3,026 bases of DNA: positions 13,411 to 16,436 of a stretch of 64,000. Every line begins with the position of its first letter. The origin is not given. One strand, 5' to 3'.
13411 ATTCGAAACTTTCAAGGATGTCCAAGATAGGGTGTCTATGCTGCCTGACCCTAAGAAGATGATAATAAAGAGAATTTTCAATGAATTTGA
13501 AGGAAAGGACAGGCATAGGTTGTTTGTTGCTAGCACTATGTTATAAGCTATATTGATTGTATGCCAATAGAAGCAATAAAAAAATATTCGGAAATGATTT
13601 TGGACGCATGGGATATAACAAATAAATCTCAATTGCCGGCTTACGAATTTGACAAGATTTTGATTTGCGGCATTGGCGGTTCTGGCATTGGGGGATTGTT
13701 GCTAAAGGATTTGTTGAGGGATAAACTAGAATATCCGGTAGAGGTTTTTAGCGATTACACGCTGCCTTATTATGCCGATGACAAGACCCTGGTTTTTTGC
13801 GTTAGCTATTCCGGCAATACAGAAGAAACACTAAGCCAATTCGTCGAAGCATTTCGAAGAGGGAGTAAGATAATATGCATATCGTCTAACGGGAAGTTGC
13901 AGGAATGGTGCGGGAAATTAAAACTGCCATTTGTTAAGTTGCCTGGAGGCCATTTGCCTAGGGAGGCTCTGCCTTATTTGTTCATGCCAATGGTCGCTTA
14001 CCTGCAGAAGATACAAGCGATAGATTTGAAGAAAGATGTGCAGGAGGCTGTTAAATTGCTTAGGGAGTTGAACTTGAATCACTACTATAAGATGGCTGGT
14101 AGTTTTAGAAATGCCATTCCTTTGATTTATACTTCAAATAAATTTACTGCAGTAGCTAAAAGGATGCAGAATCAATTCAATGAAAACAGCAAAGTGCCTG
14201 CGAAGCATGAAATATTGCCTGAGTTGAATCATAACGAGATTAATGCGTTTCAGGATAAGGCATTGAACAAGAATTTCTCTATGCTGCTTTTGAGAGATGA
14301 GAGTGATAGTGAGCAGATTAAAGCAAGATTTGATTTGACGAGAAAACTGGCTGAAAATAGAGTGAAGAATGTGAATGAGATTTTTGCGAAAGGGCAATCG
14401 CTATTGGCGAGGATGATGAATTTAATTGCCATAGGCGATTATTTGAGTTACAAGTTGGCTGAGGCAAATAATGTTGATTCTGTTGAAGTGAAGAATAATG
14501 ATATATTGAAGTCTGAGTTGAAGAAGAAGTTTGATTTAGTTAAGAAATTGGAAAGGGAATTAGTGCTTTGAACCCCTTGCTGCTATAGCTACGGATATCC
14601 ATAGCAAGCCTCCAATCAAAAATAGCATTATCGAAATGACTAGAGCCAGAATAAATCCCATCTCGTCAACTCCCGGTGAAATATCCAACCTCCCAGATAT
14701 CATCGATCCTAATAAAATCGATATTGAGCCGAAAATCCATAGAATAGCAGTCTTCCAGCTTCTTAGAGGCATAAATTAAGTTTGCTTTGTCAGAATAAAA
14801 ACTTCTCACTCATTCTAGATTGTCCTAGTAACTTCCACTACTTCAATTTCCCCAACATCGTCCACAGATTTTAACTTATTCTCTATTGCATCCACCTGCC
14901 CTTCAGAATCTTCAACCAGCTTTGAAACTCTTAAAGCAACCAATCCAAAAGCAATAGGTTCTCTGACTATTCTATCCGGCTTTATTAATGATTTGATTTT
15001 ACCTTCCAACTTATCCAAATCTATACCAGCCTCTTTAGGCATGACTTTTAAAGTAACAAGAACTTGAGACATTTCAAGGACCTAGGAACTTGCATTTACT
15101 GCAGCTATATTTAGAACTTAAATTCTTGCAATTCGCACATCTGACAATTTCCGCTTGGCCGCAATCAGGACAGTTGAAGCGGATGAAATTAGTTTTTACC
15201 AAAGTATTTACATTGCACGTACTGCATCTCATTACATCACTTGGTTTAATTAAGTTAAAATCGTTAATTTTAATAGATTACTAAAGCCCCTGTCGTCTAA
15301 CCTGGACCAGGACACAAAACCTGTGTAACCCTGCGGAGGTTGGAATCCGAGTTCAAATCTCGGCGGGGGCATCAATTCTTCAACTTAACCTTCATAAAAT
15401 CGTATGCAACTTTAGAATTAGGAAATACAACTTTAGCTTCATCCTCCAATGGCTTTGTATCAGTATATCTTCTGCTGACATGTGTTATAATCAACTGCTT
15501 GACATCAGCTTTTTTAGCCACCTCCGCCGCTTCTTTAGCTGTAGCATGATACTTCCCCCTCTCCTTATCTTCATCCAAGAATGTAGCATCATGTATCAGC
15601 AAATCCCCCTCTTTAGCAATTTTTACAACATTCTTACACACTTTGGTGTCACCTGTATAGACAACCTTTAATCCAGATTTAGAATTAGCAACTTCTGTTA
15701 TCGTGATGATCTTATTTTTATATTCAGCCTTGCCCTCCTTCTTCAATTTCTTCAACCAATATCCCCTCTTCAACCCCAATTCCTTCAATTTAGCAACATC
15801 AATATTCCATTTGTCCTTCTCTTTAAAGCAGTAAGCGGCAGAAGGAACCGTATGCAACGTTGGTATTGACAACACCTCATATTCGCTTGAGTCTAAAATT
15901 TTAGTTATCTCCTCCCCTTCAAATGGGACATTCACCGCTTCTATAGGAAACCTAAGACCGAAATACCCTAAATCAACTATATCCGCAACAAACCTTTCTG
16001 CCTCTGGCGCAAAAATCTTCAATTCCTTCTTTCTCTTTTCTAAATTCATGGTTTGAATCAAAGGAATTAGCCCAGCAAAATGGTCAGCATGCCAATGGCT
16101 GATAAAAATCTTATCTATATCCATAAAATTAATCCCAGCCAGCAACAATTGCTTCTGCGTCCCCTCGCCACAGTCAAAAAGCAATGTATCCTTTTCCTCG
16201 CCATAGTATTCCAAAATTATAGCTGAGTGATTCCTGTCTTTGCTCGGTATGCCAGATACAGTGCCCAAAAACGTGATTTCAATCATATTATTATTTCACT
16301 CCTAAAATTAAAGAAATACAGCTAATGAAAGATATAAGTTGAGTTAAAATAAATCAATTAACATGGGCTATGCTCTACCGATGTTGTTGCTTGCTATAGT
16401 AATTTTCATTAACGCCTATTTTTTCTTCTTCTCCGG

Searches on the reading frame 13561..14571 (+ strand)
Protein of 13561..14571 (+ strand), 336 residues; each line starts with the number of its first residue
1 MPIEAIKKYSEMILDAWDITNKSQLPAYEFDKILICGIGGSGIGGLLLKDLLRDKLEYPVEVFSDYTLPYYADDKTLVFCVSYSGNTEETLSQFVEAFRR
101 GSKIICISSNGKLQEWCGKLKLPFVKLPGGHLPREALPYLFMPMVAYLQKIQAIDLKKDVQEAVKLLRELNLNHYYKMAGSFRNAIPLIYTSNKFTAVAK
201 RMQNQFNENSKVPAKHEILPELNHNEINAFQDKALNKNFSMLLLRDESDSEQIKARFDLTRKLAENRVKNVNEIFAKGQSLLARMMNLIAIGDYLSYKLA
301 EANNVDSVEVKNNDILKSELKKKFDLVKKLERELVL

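Call 47: search_protein_families(library=pfam, proteins=[window:13561-14571:+], max_evalue=0.001)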
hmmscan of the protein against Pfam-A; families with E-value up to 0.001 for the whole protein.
window:13561-14571:+ (336 aa): 2 families
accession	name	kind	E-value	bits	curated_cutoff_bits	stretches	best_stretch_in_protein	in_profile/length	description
PF10432.14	bact-PGI_C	-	9.5e-45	152.7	24.5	1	176-320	6-151/151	Bacterial phospho-glucose isomerase C-terminal SIS domain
PF01380.27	SIS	-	1.4e-07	31.8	25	1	31-110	6-89/131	SIS domain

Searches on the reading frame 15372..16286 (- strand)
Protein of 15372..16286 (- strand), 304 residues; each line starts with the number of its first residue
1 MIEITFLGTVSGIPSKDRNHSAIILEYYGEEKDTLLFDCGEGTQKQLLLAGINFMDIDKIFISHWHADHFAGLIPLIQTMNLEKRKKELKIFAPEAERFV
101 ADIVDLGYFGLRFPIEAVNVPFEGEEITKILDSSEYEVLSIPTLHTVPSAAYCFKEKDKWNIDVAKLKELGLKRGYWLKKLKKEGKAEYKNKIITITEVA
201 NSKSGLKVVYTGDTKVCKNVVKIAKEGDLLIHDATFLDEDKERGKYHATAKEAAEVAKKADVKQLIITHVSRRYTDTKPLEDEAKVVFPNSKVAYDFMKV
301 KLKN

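Call 47: search_protein_families(library=pfam, proteins=[window:15372-16286:-], max_evalue=0.001)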
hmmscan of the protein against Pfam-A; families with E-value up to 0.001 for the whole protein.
window:15372-16286:- (304 aa): 4 families
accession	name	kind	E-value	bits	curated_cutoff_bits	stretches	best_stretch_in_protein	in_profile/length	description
PF12706.13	Lactamase_B_2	-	2.6e-17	63.5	27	2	203-269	132-199/200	Beta-lactamase superfamily domain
PF00753.33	Lactamase_B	-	1.3e-11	45.3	22.7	1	19-139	5-125/196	Metallo-beta-lactamase superfamily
PF23023.1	Anti-Pycsar_Apyc1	-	3.3e-05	23.9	50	1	3-96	4-92/250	Anti-Pycsar protein Apyc1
PF13691.12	Lactamase_B_4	-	4.9e-05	23.3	27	1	13-69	5-60/63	tRNase Z endonuclease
